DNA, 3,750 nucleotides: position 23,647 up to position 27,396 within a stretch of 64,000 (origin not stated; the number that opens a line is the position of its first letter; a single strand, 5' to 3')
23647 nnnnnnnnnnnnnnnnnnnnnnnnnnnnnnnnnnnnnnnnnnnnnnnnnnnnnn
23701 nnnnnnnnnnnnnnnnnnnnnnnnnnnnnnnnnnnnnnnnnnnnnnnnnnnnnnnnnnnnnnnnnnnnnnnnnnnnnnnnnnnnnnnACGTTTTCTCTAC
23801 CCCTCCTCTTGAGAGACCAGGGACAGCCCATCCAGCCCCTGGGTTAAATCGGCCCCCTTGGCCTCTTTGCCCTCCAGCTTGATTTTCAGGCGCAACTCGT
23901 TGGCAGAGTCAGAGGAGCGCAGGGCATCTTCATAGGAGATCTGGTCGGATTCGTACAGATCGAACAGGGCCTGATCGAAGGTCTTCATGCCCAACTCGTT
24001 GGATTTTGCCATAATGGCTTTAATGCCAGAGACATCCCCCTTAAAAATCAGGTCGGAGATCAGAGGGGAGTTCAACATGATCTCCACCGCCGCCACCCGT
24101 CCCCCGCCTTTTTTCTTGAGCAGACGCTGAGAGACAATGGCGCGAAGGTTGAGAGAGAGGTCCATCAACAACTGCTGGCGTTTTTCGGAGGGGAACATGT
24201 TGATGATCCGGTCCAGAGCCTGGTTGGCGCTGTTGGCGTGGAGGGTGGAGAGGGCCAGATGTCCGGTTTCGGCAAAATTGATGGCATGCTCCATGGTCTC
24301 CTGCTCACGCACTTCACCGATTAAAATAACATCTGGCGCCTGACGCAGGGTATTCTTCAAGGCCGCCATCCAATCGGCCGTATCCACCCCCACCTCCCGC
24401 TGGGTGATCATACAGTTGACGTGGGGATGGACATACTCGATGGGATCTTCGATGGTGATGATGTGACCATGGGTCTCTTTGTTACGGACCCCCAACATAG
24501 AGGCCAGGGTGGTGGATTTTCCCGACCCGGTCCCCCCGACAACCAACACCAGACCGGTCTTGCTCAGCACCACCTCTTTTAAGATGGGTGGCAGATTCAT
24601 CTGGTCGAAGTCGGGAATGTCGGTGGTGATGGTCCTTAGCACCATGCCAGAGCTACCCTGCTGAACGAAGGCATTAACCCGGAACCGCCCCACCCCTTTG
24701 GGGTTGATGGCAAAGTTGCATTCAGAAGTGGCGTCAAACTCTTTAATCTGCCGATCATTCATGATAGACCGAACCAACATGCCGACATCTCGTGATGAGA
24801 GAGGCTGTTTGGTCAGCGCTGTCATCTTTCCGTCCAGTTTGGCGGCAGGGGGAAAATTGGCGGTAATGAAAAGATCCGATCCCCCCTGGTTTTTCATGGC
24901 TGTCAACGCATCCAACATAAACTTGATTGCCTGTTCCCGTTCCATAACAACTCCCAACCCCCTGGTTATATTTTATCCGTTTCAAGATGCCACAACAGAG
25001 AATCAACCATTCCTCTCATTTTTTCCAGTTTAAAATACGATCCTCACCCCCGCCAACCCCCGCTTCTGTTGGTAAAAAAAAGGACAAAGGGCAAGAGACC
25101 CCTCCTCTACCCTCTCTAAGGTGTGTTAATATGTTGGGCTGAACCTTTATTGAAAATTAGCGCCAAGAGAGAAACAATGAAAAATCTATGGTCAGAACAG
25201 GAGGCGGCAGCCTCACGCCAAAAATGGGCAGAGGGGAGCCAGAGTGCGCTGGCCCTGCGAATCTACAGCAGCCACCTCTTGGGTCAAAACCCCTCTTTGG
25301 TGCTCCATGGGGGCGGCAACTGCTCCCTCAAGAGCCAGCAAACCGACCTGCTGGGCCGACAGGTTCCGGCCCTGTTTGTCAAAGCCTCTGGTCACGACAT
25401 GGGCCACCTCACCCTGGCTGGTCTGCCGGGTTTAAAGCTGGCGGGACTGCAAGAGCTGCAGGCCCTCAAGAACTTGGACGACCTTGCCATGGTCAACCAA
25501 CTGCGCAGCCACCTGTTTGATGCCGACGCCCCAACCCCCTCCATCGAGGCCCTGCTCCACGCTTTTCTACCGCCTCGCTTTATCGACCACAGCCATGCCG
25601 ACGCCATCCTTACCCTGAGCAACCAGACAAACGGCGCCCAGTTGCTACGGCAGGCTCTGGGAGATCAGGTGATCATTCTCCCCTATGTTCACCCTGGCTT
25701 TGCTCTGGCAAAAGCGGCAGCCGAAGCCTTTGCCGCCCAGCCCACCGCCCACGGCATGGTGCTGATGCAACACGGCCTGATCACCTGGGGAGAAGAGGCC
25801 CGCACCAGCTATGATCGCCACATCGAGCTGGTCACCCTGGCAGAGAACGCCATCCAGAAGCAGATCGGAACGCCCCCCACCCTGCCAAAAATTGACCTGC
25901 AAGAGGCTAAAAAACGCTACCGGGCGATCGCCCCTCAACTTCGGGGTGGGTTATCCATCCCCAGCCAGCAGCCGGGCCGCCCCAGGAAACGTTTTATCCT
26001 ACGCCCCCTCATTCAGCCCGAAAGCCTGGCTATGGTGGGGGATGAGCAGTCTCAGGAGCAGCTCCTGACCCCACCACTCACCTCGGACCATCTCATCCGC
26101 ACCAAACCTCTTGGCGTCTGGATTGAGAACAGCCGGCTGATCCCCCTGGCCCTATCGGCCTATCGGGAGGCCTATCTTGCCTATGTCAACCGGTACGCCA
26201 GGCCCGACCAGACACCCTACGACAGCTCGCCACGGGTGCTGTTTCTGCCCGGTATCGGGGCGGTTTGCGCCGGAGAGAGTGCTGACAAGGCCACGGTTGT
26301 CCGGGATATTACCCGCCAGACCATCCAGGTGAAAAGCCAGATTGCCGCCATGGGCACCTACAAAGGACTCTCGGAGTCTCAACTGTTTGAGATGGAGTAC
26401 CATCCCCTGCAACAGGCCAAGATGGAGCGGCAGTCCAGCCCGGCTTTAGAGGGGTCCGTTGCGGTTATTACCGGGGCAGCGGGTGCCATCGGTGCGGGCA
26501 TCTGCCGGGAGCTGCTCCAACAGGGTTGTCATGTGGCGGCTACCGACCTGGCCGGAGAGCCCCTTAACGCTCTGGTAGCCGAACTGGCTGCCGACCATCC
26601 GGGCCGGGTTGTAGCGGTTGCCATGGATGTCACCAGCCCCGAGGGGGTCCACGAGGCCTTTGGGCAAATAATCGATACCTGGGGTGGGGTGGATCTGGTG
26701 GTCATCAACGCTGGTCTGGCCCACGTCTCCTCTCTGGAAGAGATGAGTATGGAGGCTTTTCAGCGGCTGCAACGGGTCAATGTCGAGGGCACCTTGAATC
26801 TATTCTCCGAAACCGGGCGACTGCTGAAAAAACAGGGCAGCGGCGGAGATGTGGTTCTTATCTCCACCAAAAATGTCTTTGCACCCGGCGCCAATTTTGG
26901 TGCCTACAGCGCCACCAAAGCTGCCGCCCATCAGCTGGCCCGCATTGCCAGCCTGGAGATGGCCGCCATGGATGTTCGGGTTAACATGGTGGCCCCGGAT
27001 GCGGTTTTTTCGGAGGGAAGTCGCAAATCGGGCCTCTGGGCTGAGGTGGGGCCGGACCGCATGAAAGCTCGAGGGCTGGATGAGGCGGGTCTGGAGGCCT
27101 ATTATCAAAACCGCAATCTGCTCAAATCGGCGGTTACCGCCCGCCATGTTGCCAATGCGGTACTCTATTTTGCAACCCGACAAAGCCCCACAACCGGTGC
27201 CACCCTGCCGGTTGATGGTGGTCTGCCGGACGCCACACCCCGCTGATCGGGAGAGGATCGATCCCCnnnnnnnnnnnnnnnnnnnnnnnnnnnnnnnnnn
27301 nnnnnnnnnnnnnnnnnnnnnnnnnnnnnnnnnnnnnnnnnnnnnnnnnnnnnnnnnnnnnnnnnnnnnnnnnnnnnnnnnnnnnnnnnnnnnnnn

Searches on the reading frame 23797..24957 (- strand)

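Call 81: search_protein_families(library=pfam, proteins=[window:23797-24957:-], max_evalue=0.001)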
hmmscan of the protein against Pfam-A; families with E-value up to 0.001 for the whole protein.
window:23797-24957:- (386 aa): 3 families
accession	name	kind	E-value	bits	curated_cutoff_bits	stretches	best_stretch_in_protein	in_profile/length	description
PF00437.27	T2SSE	-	1.1e-42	146.4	24.9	1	119-282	123-280/370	Type II/IV secretion system protein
PF06414.18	Zeta_toxin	-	0.00023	21.1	22.3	1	136-186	18-67/199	Zeta toxin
PF00005.33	ABC_tran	-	0.00034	21.6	25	1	133-233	10-96/137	ABC transporter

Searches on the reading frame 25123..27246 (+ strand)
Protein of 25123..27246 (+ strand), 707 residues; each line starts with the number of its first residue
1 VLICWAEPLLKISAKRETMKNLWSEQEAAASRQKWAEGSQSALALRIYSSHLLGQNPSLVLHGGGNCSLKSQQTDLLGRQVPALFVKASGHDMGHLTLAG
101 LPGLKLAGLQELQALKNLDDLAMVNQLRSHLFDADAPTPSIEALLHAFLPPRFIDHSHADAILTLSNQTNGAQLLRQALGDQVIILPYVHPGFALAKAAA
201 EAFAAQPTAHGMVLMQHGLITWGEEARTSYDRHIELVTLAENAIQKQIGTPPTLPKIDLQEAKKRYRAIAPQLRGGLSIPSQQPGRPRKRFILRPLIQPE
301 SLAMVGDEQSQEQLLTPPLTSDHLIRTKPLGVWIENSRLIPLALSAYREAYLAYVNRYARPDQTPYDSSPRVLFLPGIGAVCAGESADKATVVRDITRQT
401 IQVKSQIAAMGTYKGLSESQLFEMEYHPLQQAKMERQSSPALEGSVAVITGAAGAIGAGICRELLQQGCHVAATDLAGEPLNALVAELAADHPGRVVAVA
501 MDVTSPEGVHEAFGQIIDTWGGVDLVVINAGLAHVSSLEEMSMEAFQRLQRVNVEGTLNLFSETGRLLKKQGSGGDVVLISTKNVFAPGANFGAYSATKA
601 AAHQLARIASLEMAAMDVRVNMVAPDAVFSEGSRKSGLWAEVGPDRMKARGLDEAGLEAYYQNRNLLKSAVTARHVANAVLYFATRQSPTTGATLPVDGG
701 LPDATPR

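Call 3: search_protein_families(library=pfam, proteins=[window:25123-27246:+], max_evalue=0.01)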
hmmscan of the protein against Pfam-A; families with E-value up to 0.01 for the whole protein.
window:25123-27246:+ (707 aa): 9 families
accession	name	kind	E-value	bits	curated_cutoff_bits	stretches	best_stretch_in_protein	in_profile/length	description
PF00106.31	adh_short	-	4.2e-42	144.3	26.6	1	446-632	2-186/195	short chain dehydrogenase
PF13561.12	adh_short_C2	-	1.3e-38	133.4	27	1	451-701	1-235/236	Enoyl-(Acyl carrier protein) reductase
PF00596.27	Aldolase_II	-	9.5e-17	61.9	22.2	1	56-242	12-181/183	Class II Aldolase and Adducin N-terminal domain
PF08659.16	KR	-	4.4e-10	40.2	22.6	1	447-607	3-161/180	KR domain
PF01370.27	Epimerase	-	1.6e-08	34.7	20.9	1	448-612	2-159/240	NAD dependent epimerase/dehydratase family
PF02719.21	Polysacc_synt_2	-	1.1e-06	28.5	20.2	1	448-622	2-165/293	Polysaccharide biosynthesis protein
PF01073.25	3Beta_HSD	-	0.00031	20.3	22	1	448-562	1-101/280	3-beta hydroxysteroid dehydrogenase/isomerase family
PF16363.11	GDP_Man_Dehyd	-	0.0013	18.7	27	1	449-586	2-133/332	GDP-mannose 4,6 dehydratase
PF04321.23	RmlD_sub_bind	-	0.004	16.7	27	1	448-598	4-116/287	RmlD substrate binding domain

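Call 4: search_protein_families(library=ncbifam, proteins=[window:25123-27246:+], max_evalue=0.01)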
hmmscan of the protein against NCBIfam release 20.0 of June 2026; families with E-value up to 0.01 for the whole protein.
window:25123-27246:+ (707 aa): 231 families (the best 25 are shown)
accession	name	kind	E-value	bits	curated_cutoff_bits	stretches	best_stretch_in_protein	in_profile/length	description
NF006194.0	PRK08324.2-2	equivalog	7.3e-256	851.2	686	1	19-707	1-703/703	bifunctional aldolase/short-chain dehydrogenase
NF006195.0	PRK08324.2-3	equivalog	9.4e-179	595.8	931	1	19-707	1-678/678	bifunctional aldolase/short-chain dehydrogenase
NF006196.0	PRK08324.2-4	equivalog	6.3e-163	543.6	831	1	19-700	1-652/657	bifunctional aldolase/short-chain dehydrogenase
NF006192.0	PRK08324.1-6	equivalog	9.4e-161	536.6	639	1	19-701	1-679/685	bifunctional aldolase/short-chain dehydrogenase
NF006190.0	PRK08324.1-4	equivalog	1.6e-149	499.1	1014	1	34-707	9-689/689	bifunctional aldolase/short-chain dehydrogenase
TIGR02632.1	RhaD_aldol-ADH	equivalog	7.2e-134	447.7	567.75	1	47-707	5-676/676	bifunctional rhamnulose-1-phosphate aldolase/short-chain dehydrogenase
NF006189.0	PRK08324.1-3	equivalog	1.8e-119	400.1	634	1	33-705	12-699/701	bifunctional rhamnulose-1-phosphate aldolase/short-chain dehydrogenase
NF006193.0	PRK08324.2-1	subfamily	2.7e-119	399.3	1213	1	19-701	1-699/705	bifunctional aldolase/short-chain dehydrogenase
NF006191.0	PRK08324.1-5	equivalog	6.1e-103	345.5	1240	1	32-704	17-703/706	bifunctional aldolase/short-chain dehydrogenase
NF006188.0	PRK08324.1-1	equivalog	2.2e-98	330.3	1152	1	47-704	11-676/679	bifunctional aldolase/short-chain dehydrogenase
NF006197.0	PRK08324.2-5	equivalog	8.8e-79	265.4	627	2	34-247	8-223/583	bifunctional aldolase/short-chain dehydrogenase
NF005559.1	PRK07231.1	subfamily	2e-38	132.3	215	1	442-701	2-247/249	glucose 1-dehydrogenase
TIGR04316.1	dhbA_paeA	equivalog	6.3e-37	127.5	300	1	447-700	1-246/250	2,3-dihydro-2,3-dihydroxybenzoate dehydrogenase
TIGR01963.1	PHB_DH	subfamily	2.1e-35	122.2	307.05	1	446-700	3-251/255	3-hydroxybutyrate dehydrogenase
NF009093.0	PRK12429.1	subfamily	1.2e-34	119.8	258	1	442-700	3-255/259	3-hydroxybutyrate dehydrogenase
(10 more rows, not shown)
